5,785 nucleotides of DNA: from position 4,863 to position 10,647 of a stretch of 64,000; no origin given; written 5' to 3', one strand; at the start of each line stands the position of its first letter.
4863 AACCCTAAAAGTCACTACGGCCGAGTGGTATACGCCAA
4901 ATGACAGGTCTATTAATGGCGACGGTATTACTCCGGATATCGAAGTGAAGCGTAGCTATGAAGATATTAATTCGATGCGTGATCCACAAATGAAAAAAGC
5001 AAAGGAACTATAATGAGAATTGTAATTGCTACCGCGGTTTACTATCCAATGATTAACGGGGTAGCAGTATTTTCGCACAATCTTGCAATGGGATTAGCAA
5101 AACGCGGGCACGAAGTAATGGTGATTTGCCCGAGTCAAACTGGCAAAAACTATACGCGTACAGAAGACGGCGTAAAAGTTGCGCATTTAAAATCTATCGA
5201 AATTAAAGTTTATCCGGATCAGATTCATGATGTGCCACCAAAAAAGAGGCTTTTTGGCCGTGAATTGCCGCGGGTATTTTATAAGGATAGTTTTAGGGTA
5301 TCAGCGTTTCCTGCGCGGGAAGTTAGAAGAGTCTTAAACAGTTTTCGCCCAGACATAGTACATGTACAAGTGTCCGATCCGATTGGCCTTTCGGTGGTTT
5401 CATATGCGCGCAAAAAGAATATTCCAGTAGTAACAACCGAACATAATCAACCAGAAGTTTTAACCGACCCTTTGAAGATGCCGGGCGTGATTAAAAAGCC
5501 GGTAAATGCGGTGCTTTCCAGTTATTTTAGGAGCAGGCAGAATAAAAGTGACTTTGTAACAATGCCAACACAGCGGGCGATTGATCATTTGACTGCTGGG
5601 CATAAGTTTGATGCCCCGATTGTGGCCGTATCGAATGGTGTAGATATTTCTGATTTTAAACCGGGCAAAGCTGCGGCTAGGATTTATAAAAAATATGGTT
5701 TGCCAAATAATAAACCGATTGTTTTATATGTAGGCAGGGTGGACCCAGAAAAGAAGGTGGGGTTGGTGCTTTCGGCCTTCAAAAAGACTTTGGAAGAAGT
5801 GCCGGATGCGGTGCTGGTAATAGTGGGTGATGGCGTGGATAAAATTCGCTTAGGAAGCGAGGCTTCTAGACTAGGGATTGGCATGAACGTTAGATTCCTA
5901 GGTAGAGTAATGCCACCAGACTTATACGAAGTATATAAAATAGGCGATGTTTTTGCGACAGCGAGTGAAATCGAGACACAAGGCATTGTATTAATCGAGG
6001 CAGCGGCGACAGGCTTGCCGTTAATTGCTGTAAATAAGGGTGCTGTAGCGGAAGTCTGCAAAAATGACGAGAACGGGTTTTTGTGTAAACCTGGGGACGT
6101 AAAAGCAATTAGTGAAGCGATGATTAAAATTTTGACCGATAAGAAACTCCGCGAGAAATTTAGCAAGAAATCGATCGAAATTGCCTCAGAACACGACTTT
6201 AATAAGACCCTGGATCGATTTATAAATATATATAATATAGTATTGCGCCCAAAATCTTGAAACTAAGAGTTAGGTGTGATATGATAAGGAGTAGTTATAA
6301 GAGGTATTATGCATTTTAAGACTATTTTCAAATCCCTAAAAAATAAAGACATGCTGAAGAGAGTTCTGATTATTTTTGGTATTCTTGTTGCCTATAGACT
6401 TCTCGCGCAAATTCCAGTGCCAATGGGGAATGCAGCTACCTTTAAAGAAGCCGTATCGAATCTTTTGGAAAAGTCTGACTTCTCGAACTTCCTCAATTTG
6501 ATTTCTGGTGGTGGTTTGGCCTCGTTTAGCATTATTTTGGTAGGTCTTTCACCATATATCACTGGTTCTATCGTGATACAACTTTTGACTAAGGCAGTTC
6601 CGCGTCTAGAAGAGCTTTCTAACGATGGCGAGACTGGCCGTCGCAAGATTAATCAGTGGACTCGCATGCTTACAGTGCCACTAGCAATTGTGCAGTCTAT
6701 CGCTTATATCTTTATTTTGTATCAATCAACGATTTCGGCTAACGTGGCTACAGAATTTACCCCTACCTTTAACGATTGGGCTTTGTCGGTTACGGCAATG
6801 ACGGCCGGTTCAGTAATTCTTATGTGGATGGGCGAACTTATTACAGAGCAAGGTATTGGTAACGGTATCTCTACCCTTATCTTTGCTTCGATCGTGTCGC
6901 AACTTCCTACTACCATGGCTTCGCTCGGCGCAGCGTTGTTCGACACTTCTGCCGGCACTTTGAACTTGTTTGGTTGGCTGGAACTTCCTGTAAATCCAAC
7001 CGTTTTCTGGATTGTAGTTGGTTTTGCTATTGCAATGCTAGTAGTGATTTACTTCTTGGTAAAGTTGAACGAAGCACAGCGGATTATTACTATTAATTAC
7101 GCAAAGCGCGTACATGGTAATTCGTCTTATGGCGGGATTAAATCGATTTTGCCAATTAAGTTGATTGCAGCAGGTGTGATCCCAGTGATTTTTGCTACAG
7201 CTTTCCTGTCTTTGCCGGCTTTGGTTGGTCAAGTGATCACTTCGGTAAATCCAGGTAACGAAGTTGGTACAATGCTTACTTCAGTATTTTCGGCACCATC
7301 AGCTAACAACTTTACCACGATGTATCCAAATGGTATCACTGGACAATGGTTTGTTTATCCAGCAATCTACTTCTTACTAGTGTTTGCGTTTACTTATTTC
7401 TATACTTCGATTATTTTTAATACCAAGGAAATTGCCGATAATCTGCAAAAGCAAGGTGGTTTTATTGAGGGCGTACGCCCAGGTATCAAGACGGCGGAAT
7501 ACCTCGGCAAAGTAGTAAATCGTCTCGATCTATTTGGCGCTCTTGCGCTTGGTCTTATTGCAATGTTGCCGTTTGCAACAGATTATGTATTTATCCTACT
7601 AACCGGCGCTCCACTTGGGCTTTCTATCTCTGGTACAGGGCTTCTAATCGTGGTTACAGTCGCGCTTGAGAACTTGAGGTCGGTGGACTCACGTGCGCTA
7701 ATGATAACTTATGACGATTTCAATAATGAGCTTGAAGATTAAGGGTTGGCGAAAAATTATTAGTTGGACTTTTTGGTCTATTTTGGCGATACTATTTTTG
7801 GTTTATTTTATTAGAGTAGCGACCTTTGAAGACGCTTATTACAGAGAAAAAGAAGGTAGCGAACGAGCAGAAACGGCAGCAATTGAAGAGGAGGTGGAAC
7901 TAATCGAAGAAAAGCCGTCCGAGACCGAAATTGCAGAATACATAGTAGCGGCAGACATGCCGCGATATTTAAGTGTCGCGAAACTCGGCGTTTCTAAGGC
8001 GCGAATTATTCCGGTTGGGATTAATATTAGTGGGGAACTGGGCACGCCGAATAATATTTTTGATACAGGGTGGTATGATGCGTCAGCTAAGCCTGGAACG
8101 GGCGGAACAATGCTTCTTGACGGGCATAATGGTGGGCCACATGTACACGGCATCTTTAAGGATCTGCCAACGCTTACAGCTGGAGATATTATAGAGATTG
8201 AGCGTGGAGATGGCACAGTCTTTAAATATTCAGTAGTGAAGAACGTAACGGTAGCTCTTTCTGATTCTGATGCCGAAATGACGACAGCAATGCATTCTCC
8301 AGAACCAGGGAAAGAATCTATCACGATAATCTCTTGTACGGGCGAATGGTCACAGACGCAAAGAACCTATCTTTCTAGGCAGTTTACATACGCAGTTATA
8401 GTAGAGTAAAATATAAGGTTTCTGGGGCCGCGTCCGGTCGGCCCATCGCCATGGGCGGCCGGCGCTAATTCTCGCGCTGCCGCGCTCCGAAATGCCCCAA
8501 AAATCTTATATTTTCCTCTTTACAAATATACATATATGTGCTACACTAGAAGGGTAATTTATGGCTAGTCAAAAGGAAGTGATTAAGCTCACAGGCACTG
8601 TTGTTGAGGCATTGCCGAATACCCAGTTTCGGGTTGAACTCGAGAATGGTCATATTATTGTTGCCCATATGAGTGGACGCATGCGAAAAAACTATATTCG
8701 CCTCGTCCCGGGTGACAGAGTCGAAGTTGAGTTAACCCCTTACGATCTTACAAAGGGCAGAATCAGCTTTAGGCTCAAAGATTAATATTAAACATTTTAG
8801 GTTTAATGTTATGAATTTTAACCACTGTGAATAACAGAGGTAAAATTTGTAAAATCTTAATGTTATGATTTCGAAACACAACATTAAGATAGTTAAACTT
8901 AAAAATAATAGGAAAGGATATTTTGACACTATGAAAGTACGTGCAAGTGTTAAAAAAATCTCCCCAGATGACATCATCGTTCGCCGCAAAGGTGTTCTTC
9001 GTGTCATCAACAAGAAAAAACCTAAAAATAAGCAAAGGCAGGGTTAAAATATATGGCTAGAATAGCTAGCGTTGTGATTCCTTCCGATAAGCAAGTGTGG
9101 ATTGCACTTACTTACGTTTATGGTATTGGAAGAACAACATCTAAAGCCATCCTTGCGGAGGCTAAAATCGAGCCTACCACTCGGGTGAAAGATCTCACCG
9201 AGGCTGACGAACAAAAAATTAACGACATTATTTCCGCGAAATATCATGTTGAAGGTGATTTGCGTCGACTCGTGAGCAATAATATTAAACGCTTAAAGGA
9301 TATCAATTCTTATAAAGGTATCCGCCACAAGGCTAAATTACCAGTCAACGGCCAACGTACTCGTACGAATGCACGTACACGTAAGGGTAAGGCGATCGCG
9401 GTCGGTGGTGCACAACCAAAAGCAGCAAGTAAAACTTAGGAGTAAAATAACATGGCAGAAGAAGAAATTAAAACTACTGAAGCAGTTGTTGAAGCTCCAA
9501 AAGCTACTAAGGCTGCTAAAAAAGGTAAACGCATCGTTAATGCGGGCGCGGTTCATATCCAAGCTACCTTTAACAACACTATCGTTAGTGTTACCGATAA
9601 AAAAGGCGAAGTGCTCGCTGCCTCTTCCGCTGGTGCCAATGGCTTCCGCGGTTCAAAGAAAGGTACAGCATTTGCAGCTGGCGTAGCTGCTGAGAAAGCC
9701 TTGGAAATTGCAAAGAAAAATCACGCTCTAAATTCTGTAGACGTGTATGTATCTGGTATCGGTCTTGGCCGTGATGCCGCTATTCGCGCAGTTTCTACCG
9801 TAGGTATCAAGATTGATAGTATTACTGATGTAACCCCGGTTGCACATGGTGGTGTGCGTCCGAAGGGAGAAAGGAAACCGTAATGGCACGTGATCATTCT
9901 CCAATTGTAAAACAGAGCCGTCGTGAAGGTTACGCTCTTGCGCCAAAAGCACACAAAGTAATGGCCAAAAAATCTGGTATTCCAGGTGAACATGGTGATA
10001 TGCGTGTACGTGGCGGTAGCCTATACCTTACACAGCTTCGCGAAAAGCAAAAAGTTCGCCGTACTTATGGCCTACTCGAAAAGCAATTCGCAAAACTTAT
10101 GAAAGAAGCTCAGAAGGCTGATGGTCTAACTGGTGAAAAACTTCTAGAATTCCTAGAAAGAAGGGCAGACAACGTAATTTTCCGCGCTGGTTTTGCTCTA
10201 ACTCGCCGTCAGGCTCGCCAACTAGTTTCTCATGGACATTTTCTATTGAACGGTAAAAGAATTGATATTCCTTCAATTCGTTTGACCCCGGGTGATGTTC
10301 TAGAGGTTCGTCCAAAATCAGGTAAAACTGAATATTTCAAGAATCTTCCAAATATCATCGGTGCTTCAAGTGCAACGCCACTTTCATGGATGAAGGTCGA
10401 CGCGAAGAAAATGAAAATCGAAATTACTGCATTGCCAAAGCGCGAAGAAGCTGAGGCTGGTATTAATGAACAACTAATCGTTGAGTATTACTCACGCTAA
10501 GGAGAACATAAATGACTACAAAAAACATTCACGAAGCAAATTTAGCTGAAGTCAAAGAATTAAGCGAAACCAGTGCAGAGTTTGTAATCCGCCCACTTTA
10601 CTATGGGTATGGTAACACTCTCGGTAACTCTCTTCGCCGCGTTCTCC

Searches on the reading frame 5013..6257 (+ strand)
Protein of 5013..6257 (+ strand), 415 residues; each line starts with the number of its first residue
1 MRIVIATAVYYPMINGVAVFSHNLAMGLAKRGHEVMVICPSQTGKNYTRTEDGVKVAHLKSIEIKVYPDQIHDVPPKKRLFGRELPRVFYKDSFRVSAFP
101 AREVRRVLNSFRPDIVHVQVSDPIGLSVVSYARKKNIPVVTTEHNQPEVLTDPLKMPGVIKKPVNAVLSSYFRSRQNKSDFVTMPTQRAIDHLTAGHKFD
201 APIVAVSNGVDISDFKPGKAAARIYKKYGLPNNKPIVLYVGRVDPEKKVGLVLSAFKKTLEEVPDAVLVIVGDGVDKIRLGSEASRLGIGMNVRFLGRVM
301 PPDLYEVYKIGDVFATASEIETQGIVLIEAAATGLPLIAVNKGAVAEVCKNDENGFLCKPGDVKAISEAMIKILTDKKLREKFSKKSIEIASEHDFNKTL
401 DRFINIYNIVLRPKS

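Call 19: search_protein_families(library=pfam, proteins=[window:5013-6257:+], max_evalue=0.001)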
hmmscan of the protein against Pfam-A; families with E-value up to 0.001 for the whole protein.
window:5013-6257:+ (415 aa): 7 families
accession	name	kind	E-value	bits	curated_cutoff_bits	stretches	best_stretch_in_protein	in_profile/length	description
PF00534.26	Glycos_transf_1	-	1.2e-43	149.1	26.4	1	225-387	6-169/172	Glycosyl transferases group 1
PF13692.12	Glyco_trans_1_4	-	2.4e-31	109.4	27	1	235-376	2-142/142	Glycosyl transferases group 1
PF13439.12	Glyco_transf_4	-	4.3e-27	95.6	28.5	1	14-213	1-169/170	Glycosyltransferase Family 4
PF13579.12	Glyco_trans_4_4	-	2.7e-16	60.8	29.7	1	15-209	1-158/158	Glycosyl transferase 4-like domain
PF13477.12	Glyco_trans_4_2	-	4.6e-09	37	23.4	1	19-144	11-107/139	Glycosyl transferase 4-like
PF08323.17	Glyco_transf_5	-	4.7e-07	30.2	22.7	1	2-145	1-167/239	Starch synthase catalytic domain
PF20706.3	GT4-conflict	-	1.8e-05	24.3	26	0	5-58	3-56/385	Family 4 Glycosyltransferase in conflict systems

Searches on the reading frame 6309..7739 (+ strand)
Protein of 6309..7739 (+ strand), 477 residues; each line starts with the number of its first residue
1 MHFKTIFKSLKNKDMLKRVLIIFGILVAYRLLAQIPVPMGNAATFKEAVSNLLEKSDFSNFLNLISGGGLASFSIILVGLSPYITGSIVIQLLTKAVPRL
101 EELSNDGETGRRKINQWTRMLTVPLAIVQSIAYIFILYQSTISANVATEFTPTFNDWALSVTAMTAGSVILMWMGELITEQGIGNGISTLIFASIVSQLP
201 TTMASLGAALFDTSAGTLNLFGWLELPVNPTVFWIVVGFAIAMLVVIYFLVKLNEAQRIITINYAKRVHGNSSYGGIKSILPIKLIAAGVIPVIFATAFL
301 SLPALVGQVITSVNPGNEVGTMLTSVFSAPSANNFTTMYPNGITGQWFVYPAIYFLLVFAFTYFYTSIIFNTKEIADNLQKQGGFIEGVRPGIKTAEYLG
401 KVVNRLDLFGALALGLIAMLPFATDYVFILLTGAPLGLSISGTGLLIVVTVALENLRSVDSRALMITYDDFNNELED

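Call 19: search_protein_families(library=pfam, proteins=[window:6309-7739:+], max_evalue=0.001)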
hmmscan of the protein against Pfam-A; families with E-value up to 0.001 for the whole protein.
window:6309-7739:+ (477 aa): 1 family
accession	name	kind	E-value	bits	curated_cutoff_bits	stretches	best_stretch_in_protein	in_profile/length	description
PF00344.25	SecY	-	7.4e-92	308.4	32.2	1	74-454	1-304/306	SecY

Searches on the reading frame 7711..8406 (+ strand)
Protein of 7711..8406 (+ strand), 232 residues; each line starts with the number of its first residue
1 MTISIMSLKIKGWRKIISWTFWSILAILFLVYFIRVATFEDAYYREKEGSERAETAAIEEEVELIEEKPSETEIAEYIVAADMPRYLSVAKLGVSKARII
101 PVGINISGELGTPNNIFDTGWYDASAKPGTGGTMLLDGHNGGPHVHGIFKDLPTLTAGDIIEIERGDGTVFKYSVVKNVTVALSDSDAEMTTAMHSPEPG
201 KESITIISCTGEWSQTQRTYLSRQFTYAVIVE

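Call 19: search_protein_families(library=pfam, proteins=[window:7711-8406:+], max_evalue=0.001)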
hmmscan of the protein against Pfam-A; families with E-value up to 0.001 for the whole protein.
window:7711-8406:+ (232 aa): 1 family
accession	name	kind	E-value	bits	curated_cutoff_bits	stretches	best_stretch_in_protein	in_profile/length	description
PF04203.18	Sortase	-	3.4e-14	53.1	26.6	1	110-219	18-118/125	Sortase domain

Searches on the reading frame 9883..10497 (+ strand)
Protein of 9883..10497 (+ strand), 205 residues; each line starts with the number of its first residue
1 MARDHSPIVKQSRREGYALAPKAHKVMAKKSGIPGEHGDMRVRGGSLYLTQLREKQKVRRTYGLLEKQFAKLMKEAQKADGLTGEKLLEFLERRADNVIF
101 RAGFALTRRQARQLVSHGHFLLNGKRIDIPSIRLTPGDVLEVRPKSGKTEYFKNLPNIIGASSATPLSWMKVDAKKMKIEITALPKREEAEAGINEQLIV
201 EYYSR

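Call 64: search_protein_families(library=pfam, proteins=[window:9883-10497:+], max_evalue=0.1)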
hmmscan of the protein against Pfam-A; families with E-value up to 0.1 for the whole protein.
window:9883-10497:+ (205 aa): 4 families
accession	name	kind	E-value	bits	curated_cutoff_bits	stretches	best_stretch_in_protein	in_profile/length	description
PF00163.24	Ribosomal_S4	-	9.4e-21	74.8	23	1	5-92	3-95/95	Ribosomal protein S4/S9 N-terminal domain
PF01479.30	S4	-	7.7e-19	67.6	22.8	1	93-140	1-48/48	S4 domain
PF10494.15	Stk19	-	0.015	15.2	27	1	65-125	83-144/278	Inactive serine-threonine protein kinase 19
PF22421.1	SYY_C-terminal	-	0.025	14.9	27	1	99-141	25-67/83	Tyrosine--tRNA ligase SYY-like C-terminal domain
